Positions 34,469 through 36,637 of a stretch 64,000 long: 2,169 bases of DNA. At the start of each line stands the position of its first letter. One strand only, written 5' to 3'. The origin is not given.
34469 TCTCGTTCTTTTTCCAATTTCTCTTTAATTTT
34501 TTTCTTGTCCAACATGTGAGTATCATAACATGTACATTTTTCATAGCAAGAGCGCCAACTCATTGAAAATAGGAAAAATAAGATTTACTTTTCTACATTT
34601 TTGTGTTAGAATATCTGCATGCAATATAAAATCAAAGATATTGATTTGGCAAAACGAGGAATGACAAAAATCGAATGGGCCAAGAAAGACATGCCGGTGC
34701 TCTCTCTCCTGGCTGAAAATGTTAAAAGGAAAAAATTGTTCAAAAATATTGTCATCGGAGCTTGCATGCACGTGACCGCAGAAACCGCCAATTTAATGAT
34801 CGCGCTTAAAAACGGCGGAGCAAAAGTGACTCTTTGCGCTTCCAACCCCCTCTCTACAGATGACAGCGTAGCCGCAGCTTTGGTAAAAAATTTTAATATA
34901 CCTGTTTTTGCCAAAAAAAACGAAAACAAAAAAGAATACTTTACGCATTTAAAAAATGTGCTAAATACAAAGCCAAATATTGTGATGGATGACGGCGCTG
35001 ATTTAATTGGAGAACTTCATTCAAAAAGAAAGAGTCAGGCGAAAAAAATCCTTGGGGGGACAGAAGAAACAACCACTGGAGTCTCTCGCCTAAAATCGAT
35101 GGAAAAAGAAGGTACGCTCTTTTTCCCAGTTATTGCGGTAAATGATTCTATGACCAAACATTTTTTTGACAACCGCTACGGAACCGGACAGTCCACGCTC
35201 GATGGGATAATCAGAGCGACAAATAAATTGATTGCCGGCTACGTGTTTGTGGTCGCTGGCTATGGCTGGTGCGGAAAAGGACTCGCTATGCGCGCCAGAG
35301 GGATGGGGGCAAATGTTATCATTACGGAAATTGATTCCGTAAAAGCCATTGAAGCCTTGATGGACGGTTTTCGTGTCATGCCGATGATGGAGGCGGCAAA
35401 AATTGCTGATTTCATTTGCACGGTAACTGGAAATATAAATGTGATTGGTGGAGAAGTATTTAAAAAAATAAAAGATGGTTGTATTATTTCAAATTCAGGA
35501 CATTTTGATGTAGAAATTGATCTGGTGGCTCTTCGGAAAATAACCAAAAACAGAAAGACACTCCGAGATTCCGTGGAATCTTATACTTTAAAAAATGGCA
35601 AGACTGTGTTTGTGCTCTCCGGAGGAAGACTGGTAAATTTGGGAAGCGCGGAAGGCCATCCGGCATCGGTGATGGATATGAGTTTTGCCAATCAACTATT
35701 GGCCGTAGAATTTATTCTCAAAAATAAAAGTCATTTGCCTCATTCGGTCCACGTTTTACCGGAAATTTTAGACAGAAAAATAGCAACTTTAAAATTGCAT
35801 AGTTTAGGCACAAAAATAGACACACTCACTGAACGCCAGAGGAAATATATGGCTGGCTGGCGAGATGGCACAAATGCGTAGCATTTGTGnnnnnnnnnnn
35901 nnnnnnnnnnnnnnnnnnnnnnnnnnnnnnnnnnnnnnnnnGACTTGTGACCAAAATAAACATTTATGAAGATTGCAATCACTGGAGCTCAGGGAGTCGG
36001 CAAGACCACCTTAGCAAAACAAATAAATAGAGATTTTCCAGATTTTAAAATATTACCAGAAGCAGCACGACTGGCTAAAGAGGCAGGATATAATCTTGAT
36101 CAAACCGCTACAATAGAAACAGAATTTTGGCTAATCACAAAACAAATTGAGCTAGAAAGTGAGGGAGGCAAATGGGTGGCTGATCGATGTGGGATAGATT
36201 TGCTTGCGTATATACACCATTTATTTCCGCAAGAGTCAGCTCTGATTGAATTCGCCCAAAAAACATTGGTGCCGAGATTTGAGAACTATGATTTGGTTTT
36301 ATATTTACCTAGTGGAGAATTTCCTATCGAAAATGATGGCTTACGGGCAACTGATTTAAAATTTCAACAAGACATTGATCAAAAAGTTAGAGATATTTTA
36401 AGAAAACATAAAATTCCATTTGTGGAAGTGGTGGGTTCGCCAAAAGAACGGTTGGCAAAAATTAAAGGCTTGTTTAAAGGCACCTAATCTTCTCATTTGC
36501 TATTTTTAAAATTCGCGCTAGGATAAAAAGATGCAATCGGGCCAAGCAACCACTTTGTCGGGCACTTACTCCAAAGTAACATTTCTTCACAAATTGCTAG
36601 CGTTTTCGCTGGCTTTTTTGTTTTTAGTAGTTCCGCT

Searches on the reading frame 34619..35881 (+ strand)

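Call 6: search_protein_families(library=pfam, proteins=[window:34619-35881:+], max_evalue=0.01)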
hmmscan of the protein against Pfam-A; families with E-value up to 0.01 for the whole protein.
window:34619-35881:+ (420 aa): 4 families
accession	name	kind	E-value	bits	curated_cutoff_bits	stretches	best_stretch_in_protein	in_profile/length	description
PF05221.23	AdoHcyase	-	3.9e-62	210.5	25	2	138-412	174-286/299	S-adenosyl-L-homocysteine hydrolase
PF00670.27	AdoHcyase_NAD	-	9.7e-50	169.3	27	1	185-345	1-161/162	S-adenosyl-L-homocysteine hydrolase, NAD binding domain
PF07991.19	KARI_N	-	2.6e-07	30.8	20.6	1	209-307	6-108/165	Acetohydroxy acid isomeroreductase, NADPH-binding domain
PF02826.25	2-Hacid_dh_C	-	4.1e-06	26.7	25.1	1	204-297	33-130/178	D-isomer specific 2-hydroxyacid dehydrogenase, NAD binding domain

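Call 7: search_protein_families(library=ncbifam, proteins=[window:34619-35881:+], max_evalue=0.01)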
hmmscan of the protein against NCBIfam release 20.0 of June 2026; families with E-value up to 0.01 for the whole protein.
window:34619-35881:+ (420 aa): 10 families
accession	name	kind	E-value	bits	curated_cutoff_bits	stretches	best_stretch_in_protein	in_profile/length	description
NF004005.0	PRK05476.2-3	equivalog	2.9e-178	593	275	1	2-416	4-417/418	adenosylhomocysteinase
TIGR00936.1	ahcY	equivalog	3.7e-178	592.6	497.6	1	3-418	1-416/416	adenosylhomocysteinase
NF004010.0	PRK05476.3-3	equivalog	2.1e-73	247.7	512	1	10-407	14-419/432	adenosylhomocysteinase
NF004009.0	PRK05476.3-2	equivalog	5.8e-63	213.4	485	1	13-399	77-460/487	adenosylhomocysteinase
NF004008.0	PRK05476.3-1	equivalog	1.7e-20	73.4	440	1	141-369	91-302/326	adenosylhomocysteinase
NF004017.0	PRK05479.1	equivalog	1.1e-06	27.7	336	1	202-306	12-120/337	ketol-acid reductoisomerase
TIGR00465.1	ilvC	equivalog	0.00015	20.9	226.15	1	207-306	3-106/314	ketol-acid reductoisomerase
NF009940.0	PRK13403.1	equivalog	0.0019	17.1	406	1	202-298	11-110/335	ketol-acid reductoisomerase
NF005387.0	PRK06932.1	equivalog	0.0021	17.1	492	1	204-313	144-251/314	2-hydroxyacid dehydrogenase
NF006162.0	PRK08306.1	equivalog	0.0043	16.4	261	0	193-285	140-234/297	dipicolinate synthase subunit DpsA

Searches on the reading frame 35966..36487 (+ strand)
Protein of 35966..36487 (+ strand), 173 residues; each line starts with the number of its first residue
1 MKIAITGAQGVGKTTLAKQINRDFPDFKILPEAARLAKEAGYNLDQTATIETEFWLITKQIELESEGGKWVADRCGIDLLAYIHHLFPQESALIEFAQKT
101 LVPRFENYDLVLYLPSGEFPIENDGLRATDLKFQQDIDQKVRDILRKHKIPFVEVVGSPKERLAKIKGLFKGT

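Call 6: search_protein_families(library=pfam, proteins=[window:35966-36487:+], max_evalue=0.01)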
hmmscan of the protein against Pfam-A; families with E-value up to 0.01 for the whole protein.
window:35966-36487:+ (173 aa): 8 families
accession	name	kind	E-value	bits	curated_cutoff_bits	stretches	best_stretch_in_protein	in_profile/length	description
PF13521.12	AAA_28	-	1.8e-21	77.5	27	1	2-162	1-164/164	AAA domain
PF13238.12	AAA_18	-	0.00016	22.5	29.4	1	3-48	1-43/128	AAA domain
PF00931.28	NB-ARC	-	0.00067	19.4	23.5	1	3-25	21-43/248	NB-ARC domain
PF03266.21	NTPase_1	-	0.0023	18.3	23.9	1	2-22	1-21/168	NTPase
PF13479.12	AAA_24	-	0.0023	18.2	27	1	2-42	4-34/195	AAA domain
PF13173.12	AAA_14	-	0.005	17.3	27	1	3-24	5-26/129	AAA domain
PF05729.18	NACHT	-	0.005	17.1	26.7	0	3-22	3-22/167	NACHT domain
PF20720.3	nSTAND3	-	0.0083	16.3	27.2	0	4-23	21-40/155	Novel STAND NTPase 3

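Call 7: search_protein_families(library=ncbifam, proteins=[window:35966-36487:+], max_evalue=0.01)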
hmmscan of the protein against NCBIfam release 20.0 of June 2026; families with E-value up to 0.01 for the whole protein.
window:35966-36487:+ (173 aa): 6 families
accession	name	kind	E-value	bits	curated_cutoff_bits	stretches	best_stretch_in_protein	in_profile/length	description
TIGR01526.1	nadR_NMN_Atrans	equivalog_domain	5.4e-05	22.6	341.15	1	3-157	165-318/325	nicotinamide-nucleotide adenylyltransferase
NF010248.0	PRK13695.1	equivalog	0.00017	21.4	156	1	1-23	4-26/180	NTPase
NF003012.0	PRK03839.1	equivalog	0.00023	21.2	152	1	1-73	1-71/180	putative kinase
NF000168.2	ABCF_Msr_all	exception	0.0014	17.3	680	1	2-47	324-370/487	Msr family ABC-F type ribosomal protection protein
TIGR02173.1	cyt_kin_arch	equivalog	0.0046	17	102.1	0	1-52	1-53/169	(d)CMP kinase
NF005988.0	PRK08099.1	equivalog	0.0067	15.6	201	0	107-155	338-386/411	multifunctional transcriptional regulator/nicotinamide-nucleotide adenylyltransferase/ribosylnicotinamide kinase NadR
